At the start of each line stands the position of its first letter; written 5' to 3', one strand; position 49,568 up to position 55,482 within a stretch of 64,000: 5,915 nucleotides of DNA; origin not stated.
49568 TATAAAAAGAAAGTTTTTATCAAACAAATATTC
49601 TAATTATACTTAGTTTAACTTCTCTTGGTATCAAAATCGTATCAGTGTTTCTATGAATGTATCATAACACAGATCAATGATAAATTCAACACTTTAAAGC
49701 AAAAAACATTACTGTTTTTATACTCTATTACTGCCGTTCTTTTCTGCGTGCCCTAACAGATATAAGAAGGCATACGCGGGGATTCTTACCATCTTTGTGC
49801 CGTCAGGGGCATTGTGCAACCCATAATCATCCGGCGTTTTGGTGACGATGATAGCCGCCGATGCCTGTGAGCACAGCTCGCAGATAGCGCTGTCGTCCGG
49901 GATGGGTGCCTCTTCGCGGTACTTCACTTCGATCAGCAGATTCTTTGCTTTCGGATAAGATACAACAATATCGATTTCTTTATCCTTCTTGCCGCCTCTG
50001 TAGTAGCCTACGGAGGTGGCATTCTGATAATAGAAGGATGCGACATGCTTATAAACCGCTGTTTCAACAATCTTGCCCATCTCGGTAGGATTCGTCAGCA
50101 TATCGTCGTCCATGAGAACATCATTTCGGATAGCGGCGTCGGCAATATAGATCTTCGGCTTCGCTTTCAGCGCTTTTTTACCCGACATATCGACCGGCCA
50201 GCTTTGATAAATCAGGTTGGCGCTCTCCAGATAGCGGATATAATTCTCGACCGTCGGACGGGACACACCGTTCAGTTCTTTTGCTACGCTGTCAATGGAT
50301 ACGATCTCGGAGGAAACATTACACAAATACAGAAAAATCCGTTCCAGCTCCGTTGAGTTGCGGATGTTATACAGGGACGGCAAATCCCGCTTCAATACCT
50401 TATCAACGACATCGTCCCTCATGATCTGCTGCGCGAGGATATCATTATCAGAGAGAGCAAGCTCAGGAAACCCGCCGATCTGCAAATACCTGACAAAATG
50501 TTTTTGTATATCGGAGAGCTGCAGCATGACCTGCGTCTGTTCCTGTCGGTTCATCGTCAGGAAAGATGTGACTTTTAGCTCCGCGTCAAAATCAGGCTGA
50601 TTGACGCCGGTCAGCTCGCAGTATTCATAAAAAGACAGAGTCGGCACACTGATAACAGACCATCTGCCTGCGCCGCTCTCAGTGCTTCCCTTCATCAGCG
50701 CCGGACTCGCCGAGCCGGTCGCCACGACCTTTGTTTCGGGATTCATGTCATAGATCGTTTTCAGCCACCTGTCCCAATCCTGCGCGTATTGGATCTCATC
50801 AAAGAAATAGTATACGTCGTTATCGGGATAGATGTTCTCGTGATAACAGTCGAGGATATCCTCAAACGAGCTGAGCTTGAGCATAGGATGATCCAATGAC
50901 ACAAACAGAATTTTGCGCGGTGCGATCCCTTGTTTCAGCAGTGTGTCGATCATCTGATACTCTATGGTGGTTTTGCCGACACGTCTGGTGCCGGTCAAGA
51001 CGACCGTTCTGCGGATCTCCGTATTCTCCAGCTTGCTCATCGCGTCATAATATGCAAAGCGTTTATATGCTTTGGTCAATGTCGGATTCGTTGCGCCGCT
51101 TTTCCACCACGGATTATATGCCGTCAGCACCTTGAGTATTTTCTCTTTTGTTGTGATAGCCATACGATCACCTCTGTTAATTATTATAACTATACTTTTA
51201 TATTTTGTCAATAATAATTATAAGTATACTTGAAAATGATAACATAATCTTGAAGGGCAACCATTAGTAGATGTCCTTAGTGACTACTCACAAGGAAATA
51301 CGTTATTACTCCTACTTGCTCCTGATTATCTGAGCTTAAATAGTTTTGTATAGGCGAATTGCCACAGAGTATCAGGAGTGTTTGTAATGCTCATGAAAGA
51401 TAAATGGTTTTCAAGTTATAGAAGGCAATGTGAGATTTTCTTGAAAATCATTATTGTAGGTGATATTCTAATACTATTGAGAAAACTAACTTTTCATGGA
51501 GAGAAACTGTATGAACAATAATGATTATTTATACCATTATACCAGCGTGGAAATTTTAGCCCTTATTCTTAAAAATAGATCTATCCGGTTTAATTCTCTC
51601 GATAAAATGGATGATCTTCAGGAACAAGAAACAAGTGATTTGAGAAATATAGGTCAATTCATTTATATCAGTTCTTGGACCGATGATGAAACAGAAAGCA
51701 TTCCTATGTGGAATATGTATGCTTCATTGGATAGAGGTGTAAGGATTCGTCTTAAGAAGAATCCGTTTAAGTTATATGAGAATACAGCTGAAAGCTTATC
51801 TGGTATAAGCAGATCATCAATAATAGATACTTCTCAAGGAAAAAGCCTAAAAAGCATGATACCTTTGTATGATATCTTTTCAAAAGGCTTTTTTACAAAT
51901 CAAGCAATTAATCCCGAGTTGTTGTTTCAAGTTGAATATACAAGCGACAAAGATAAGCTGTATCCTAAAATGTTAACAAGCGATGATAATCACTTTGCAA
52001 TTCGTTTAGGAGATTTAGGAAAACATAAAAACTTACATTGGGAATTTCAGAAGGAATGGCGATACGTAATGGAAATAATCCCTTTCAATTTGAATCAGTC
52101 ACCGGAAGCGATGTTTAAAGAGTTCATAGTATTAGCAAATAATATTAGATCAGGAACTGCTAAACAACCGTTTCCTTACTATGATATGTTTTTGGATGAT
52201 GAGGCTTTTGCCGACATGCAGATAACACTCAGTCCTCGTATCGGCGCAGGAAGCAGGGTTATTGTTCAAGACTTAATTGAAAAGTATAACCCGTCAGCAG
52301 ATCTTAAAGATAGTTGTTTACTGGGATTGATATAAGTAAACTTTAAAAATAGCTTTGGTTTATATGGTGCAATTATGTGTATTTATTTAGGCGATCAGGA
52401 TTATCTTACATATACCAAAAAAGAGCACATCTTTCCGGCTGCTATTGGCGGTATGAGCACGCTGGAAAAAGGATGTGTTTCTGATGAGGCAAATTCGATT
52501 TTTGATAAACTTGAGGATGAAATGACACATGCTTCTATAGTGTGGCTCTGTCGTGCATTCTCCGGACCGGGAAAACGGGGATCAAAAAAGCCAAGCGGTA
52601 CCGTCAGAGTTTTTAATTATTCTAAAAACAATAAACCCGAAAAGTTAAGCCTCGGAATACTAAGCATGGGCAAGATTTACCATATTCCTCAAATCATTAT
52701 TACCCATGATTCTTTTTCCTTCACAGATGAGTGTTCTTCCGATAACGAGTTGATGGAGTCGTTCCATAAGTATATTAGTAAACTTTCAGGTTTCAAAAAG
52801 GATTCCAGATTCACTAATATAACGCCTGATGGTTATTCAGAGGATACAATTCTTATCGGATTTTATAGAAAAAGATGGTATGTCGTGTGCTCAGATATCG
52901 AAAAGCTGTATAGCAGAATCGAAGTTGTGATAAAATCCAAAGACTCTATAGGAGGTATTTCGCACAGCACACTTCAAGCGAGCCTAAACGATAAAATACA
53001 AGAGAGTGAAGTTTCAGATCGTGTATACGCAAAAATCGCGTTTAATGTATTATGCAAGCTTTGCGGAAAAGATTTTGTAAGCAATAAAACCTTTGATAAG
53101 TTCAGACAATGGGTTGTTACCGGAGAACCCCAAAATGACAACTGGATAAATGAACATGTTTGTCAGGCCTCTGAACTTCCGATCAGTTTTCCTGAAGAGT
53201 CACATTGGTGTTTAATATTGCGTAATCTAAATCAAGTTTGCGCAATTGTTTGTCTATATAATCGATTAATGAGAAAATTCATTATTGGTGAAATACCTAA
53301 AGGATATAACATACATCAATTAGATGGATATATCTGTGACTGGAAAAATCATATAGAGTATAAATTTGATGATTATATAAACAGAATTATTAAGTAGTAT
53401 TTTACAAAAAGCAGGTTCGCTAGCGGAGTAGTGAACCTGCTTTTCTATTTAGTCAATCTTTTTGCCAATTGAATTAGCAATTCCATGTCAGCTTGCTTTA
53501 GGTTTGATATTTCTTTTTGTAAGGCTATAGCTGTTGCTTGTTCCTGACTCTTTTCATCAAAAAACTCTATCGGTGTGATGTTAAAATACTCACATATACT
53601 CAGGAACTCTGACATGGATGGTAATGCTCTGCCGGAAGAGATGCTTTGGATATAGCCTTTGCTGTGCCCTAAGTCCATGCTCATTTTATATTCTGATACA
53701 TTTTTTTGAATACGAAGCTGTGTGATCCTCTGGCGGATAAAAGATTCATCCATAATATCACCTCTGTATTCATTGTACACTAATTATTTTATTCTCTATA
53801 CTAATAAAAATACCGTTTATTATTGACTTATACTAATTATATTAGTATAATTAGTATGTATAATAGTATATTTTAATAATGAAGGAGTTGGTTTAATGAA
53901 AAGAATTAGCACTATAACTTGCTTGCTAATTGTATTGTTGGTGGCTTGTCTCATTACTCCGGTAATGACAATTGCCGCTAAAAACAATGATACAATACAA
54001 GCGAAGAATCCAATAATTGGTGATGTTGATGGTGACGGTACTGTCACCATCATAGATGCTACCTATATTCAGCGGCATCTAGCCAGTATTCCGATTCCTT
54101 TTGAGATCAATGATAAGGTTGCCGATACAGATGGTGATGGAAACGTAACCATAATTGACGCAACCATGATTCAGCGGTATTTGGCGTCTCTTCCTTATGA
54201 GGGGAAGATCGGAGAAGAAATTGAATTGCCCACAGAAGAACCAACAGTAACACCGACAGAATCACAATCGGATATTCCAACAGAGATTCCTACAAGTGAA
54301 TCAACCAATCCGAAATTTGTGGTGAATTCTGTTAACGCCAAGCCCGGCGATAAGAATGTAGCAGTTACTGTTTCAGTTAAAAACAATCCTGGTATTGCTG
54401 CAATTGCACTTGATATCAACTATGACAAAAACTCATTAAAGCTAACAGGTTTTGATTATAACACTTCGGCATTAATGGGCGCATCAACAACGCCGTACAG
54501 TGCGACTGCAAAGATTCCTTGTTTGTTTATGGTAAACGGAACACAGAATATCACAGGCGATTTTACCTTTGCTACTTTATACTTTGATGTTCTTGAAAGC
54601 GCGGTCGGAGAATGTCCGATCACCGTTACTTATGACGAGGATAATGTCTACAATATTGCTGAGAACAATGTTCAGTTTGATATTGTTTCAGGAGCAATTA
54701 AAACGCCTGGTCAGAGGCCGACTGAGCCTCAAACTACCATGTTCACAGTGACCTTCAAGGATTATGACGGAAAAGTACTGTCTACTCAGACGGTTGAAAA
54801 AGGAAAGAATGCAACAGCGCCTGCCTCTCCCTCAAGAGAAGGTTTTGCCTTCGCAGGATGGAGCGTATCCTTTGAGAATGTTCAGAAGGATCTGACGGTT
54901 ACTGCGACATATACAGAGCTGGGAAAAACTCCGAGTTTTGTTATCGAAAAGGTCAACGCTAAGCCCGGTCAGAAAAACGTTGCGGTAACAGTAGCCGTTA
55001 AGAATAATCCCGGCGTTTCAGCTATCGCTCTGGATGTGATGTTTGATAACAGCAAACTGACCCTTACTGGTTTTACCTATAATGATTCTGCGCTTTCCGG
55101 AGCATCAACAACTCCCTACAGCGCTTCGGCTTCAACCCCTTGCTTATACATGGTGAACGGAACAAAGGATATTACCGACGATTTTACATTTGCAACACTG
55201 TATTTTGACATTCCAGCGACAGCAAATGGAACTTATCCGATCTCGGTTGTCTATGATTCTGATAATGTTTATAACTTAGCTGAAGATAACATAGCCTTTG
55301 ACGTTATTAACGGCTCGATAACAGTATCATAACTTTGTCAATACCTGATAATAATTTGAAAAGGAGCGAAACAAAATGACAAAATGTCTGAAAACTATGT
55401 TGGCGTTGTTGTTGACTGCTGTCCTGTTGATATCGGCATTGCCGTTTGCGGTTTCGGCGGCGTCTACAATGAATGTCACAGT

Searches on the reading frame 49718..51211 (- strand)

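Call 77: search_protein_families(library=padloc, proteins=[window:49718-51211:-], max_evalue=0.00001)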
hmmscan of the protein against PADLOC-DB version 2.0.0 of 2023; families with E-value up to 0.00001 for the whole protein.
window:49718-51211:- (497 aa): 7 families
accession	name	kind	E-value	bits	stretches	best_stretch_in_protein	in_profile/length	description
PDLC04787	PDC-S01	-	3.3e-68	228.5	1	47-433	9-359/412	-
PDLC04789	PDC-S01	-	5e-43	145.6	1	64-436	14-345/375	-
PDLC04790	PDC-S01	-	3.5e-38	129.4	1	63-436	23-372/422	-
PDLC04791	PDC-S01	-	6e-34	115.4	2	240-455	159-375/395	-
PDLC04788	PDC-S01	-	6.7e-20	69.4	1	56-432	8-383/448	-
PDLC04786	PDC-S01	-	2.2e-18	64.2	1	56-481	9-428/439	-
PDLC04792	PDC-S01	-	1.4e-15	54.9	1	57-434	9-387/452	-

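Call 78: search_protein_families(library=pfam, proteins=[window:49718-51211:-], max_evalue=0.00001)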
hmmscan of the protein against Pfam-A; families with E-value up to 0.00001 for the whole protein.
window:49718-51211:- (497 aa): 2 families
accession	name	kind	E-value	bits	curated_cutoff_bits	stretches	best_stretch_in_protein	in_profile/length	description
PF13173.12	AAA_14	-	1.2e-32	113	27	1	68-198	3-129/129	AAA domain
PF13635.12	DUF4143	-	9.9e-31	107.1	28.1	1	274-432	1-160/160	Domain of unknown function (DUF4143)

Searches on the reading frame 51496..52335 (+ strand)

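Call 77: search_protein_families(library=padloc, proteins=[window:51496-52335:+], max_evalue=0.00001)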
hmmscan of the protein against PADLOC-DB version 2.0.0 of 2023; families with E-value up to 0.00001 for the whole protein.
window:51496-52335:+ (279 aa): 1 family
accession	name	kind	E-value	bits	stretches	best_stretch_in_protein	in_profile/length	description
PDLC04990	PDC-S31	-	6.9e-07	27.3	0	139-196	149-203/259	-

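Call 78: search_protein_families(library=pfam, proteins=[window:51496-52335:+], max_evalue=0.00001)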
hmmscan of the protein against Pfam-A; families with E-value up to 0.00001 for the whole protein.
window:51496-52335:+ (279 aa): 1 family
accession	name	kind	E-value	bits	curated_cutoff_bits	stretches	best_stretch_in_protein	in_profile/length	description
PF11185.13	DUF2971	-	7.6e-06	27.6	22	0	71-190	1-89/89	Protein of unknown function (DUF2971)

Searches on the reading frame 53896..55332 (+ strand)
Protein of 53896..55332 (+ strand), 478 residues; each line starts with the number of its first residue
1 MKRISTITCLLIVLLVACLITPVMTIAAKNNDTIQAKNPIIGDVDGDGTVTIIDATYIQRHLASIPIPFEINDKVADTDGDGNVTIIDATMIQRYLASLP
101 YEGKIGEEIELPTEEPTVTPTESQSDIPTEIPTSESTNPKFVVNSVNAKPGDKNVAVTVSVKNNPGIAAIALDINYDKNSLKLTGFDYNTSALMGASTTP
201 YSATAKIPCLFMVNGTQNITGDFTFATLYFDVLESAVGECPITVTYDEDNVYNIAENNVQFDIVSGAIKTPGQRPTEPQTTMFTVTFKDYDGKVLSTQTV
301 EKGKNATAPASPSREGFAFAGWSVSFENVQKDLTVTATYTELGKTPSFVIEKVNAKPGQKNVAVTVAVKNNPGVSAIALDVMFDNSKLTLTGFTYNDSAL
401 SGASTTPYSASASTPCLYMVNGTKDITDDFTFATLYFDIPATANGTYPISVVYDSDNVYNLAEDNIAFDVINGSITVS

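Call 77: search_protein_families(library=padloc, proteins=[window:53896-55332:+], max_evalue=0.00001)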
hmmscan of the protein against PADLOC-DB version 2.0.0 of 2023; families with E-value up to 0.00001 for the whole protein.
window:53896-55332:+ (478 aa): 0 families

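Call 78: search_protein_families(library=pfam, proteins=[window:53896-55332:+], max_evalue=0.00001)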
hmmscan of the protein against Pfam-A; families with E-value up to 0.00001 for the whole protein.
window:53896-55332:+ (478 aa): 3 families
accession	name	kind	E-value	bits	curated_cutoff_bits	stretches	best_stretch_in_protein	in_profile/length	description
PF00963.24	Cohesin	-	9.2e-17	62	24.1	2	140-259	2-128/139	Cohesin domain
PF00404.24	Dockerin_1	-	7.7e-14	52.1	22.9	1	42-96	2-56/57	Dockerin type I domain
PF09479.16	Flg_new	-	2.1e-08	34.6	27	1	283-327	1-43/65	Listeria-Bacteroides repeat domain (List_Bact_rpt)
